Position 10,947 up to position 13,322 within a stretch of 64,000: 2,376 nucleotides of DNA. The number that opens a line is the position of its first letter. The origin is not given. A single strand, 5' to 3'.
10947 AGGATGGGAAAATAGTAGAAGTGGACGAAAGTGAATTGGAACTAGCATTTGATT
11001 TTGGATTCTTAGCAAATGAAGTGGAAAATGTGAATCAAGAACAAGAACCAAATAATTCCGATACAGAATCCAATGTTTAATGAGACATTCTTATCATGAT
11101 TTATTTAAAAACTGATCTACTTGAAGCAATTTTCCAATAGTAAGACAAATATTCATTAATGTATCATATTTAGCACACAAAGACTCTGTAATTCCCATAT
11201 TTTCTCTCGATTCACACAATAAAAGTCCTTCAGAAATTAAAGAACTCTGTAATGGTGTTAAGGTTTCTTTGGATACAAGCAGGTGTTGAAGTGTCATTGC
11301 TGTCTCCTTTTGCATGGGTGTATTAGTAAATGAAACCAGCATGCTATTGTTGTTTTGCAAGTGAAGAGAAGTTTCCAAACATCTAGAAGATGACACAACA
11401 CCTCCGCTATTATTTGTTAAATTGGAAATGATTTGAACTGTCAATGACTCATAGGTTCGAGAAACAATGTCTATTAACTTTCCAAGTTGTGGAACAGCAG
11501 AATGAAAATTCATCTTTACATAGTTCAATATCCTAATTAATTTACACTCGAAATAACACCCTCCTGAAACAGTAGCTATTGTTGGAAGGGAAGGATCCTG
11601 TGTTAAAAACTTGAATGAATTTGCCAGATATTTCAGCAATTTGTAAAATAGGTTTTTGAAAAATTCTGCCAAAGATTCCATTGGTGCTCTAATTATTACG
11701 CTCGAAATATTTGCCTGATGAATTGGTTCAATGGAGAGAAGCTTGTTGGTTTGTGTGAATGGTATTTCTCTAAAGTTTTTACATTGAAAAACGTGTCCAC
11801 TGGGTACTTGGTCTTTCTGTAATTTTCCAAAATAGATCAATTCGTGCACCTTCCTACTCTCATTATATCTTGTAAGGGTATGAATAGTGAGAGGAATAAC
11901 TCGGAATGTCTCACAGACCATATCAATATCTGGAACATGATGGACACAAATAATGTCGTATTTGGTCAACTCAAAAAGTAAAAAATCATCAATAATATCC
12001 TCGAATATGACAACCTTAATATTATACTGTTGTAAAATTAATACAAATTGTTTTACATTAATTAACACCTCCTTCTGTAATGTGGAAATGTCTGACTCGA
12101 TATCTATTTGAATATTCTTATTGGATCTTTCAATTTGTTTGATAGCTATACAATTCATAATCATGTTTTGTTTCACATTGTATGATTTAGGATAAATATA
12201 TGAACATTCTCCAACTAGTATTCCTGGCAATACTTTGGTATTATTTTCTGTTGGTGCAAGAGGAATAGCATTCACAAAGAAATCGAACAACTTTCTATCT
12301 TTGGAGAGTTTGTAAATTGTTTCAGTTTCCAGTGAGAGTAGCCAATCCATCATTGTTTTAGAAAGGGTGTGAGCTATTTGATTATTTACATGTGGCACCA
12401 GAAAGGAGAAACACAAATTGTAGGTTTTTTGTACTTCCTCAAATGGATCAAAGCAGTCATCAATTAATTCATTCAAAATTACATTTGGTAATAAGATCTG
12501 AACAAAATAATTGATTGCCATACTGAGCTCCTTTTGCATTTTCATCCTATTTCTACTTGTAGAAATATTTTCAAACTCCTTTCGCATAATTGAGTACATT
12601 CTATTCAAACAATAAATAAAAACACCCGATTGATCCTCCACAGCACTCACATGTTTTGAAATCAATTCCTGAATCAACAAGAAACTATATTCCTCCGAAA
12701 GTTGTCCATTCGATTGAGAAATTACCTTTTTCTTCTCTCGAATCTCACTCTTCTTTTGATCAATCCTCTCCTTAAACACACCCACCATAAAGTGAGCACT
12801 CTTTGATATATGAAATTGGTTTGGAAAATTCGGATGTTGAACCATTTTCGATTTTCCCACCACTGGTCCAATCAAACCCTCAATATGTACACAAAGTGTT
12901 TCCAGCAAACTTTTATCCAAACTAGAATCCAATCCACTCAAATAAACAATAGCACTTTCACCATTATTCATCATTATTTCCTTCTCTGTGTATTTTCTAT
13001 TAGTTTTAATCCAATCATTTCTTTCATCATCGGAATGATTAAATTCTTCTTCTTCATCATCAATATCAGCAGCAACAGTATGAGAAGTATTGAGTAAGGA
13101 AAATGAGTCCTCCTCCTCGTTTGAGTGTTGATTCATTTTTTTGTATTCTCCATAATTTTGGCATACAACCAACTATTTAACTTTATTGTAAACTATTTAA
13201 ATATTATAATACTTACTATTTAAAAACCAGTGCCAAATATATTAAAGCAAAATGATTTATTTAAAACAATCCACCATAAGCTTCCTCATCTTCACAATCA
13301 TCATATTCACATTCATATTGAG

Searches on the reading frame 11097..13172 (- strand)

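Call 35: search_protein_families(library=pfam, proteins=[window:11097-13172:-], max_evalue=0.001)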
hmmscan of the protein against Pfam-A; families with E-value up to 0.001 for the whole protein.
window:11097-13172:- (692 aa): 1 family
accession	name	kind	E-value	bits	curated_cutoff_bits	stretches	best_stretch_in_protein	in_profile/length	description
PF00118.29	Cpn60_TCP1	-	0.00023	20.4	34.3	1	310-590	175-420/490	TCP-1/cpn60 chaperonin family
